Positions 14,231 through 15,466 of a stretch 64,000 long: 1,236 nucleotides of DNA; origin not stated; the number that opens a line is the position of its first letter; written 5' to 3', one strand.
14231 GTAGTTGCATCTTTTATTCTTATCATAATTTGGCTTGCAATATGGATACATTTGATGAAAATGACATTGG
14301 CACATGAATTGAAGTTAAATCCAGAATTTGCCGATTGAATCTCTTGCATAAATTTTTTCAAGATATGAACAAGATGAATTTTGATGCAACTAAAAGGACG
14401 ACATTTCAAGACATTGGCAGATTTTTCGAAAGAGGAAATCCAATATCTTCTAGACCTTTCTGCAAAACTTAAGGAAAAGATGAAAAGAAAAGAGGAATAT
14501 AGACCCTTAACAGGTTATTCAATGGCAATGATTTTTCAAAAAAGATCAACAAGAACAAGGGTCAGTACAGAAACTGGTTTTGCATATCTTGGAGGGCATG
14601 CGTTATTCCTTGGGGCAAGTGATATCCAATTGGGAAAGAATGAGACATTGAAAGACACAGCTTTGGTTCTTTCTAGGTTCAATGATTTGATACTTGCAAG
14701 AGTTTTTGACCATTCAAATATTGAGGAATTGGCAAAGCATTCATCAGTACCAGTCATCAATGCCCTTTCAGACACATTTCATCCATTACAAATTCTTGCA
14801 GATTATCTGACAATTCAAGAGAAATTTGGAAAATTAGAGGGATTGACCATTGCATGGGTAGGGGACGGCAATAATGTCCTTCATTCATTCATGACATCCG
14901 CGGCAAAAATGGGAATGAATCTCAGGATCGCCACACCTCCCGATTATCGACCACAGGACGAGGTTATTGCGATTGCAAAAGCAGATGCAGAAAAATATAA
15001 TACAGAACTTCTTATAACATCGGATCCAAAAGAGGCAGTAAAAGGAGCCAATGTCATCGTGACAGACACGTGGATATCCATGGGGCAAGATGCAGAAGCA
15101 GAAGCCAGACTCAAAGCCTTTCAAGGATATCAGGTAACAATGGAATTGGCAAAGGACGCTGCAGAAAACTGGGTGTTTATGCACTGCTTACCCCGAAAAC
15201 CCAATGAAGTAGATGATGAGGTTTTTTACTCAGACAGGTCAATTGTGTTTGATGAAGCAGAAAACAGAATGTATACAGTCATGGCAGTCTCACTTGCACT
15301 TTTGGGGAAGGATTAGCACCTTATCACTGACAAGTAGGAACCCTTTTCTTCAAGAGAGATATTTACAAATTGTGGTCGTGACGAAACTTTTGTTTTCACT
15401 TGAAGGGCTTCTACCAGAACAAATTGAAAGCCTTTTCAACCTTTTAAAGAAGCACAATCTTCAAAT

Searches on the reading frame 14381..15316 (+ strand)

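Call 10: search_protein_families(library=ncbifam, proteins=[window:14381-15316:+], max_evalue=0.00001)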
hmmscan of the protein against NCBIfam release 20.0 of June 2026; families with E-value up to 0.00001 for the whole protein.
window:14381-15316:+ (311 aa): 16 families
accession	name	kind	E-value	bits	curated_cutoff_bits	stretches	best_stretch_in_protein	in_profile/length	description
TIGR00658.1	orni_carb_tr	equivalog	5.4e-121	403.4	280.85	1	7-308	1-303/304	ornithine carbamoyltransferase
NF001986.0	PRK00779.1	subfamily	1.3e-118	395.6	306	1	3-309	2-305/307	ornithine carbamoyltransferase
TIGR04384.1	putr_carbamoyl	exception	2.4e-90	303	500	1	8-306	1-305/330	putrescine carbamoyltransferase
NF011380.0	PRK14805.1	equivalog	3.8e-88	295.5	421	1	8-309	3-301/302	ornithine carbamoyltransferase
NF003286.0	PRK04284.1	subfamily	1.1e-86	291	515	2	1-271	1-275/332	ornithine carbamoyltransferase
NF009213.0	PRK12562.1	subfamily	6.7e-65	219.6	559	2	1-272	1-277/334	ornithine carbamoyltransferase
NF002470.0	PRK01713.1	equivalog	3.7e-64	217.3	545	1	3-272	4-277/334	ornithine carbamoyltransferase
NF003384.0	PRK04523.1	equivalog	1.4e-46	159.1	288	1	7-307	4-332/336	N-acetylornithine carbamoyltransferase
NF011379.0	PRK14804.1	equivalog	5.5e-44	150.5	373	1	7-308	7-309/311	ornithine carbamoyltransferase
NF002032.1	PRK00856.1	equivalog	8.1e-41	140.1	263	1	7-304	1-293/297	aspartate carbamoyltransferase catalytic subunit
TIGR00670.1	asp_carb_tr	equivalog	1.8e-40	139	236.95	1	7-303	1-298/304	aspartate carbamoyltransferase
NF006046.0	PRK08192.1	equivalog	1e-31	110.4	512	1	1-307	1-316/339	aspartate carbamoyltransferase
NF008853.0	PRK11891.1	equivalog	4.9e-25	88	560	1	10-309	92-399/430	aspartate carbamoyltransferase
NF005538.0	PRK07200.1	equivalog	1e-18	67.6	453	1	9-232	24-273/396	knotted carbamoyltransferase YgeW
TIGR03316.1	ygeW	equivalog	4.5e-18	65.3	500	1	14-233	26-271/391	knotted carbamoyltransferase YgeW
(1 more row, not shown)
